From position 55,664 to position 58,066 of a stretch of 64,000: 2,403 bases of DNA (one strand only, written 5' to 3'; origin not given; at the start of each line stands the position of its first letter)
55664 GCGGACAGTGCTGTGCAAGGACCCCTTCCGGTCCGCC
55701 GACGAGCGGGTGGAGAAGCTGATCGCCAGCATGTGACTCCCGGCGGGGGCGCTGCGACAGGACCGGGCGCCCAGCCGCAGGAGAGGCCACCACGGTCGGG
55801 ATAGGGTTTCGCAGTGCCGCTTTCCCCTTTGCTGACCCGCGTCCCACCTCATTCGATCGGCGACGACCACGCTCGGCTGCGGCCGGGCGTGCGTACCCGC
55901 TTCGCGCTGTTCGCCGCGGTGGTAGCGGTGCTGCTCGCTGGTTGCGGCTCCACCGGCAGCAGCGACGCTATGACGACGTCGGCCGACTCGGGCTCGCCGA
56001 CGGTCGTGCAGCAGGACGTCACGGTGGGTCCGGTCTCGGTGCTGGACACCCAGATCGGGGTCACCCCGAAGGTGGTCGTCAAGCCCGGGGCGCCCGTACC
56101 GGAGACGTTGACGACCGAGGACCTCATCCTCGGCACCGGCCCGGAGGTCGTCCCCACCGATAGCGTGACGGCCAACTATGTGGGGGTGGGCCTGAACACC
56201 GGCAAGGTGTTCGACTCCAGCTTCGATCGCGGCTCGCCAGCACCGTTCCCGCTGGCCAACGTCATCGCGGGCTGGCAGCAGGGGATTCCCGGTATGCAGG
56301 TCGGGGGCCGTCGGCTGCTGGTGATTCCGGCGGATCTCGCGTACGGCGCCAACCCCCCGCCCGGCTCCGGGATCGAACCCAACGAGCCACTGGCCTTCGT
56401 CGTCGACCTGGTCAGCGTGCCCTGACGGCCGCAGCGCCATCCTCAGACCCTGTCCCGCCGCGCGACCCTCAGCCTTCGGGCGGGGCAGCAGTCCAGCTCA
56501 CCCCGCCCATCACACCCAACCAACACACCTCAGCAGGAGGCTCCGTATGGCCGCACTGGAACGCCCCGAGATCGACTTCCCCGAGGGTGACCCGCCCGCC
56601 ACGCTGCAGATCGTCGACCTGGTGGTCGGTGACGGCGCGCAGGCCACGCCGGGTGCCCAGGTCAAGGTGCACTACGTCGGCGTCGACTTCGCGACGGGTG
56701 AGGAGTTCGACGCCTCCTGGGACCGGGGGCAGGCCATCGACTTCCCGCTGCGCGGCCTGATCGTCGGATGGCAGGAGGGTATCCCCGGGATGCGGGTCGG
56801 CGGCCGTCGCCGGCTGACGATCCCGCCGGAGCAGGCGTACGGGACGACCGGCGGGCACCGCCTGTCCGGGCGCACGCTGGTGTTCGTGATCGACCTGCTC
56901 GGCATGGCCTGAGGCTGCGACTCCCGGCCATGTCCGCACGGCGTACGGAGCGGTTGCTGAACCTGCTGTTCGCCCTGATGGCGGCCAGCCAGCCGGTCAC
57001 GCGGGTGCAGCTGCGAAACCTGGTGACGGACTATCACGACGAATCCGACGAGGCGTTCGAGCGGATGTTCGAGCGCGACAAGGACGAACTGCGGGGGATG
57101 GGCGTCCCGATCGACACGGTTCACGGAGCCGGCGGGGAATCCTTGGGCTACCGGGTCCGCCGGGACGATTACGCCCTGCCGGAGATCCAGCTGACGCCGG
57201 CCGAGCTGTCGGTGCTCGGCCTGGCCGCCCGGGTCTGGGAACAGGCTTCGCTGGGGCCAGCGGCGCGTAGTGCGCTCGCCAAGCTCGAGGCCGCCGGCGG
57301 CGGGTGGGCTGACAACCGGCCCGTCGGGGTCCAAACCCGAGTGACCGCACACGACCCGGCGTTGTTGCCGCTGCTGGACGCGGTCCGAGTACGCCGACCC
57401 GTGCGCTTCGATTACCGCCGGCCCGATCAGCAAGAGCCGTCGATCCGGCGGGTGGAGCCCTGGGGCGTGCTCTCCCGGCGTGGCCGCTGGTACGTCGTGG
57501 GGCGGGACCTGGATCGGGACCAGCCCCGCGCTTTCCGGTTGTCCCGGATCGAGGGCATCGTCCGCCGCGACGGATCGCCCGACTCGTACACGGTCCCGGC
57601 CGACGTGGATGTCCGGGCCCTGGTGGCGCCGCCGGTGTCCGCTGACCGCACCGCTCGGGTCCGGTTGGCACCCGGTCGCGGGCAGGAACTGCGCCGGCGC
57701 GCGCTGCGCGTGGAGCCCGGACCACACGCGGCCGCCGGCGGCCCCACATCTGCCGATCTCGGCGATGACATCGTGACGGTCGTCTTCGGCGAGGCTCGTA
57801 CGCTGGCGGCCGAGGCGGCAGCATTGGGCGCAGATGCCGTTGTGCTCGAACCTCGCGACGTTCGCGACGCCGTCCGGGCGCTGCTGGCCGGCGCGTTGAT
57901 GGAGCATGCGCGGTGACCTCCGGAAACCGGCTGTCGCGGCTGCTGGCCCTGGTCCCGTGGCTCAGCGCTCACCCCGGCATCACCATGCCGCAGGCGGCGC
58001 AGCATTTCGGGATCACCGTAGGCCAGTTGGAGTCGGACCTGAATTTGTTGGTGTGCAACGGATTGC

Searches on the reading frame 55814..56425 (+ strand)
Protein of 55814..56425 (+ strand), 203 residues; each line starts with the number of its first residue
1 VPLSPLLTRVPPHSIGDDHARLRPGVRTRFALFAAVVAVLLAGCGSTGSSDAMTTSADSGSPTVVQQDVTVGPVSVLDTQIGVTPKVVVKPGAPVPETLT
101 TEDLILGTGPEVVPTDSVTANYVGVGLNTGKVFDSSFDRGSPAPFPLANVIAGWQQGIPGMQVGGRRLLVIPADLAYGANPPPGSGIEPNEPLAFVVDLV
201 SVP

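Call 52: search_protein_families(library=pfam, proteins=[window:55814-56425:+], max_evalue=0.001)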
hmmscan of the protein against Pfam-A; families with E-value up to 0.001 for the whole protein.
window:55814-56425:+ (203 aa): 1 family
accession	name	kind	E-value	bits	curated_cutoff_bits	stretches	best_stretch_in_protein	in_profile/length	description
PF00254.34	FKBP_C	-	2.5e-23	82.6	21.1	1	111-200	3-94/94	FKBP-type peptidyl-prolyl cis-trans isomerase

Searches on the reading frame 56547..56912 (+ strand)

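Call 52: search_protein_families(library=pfam, proteins=[window:56547-56912:+], max_evalue=0.001)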
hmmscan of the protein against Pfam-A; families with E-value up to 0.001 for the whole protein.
window:56547-56912:+ (121 aa): 1 family
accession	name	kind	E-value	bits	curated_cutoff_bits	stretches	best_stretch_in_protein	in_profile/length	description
PF00254.34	FKBP_C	-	5.2e-21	75.2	21.1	1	32-118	4-94/94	FKBP-type peptidyl-prolyl cis-trans isomerase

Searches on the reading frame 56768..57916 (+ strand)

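Call 52: search_protein_families(library=pfam, proteins=[window:56768-57916:+], max_evalue=0.001)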
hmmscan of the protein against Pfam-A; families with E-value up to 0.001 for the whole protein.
window:56768-57916:+ (382 aa): 2 families
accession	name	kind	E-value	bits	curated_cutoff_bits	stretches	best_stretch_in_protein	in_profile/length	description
PF13280.12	WYL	-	2.2e-22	79.2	21.8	1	198-264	2-68/70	WYL domain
PF25583.1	WCX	-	6.4e-10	39.7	23.9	1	294-377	3-76/76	WCX domain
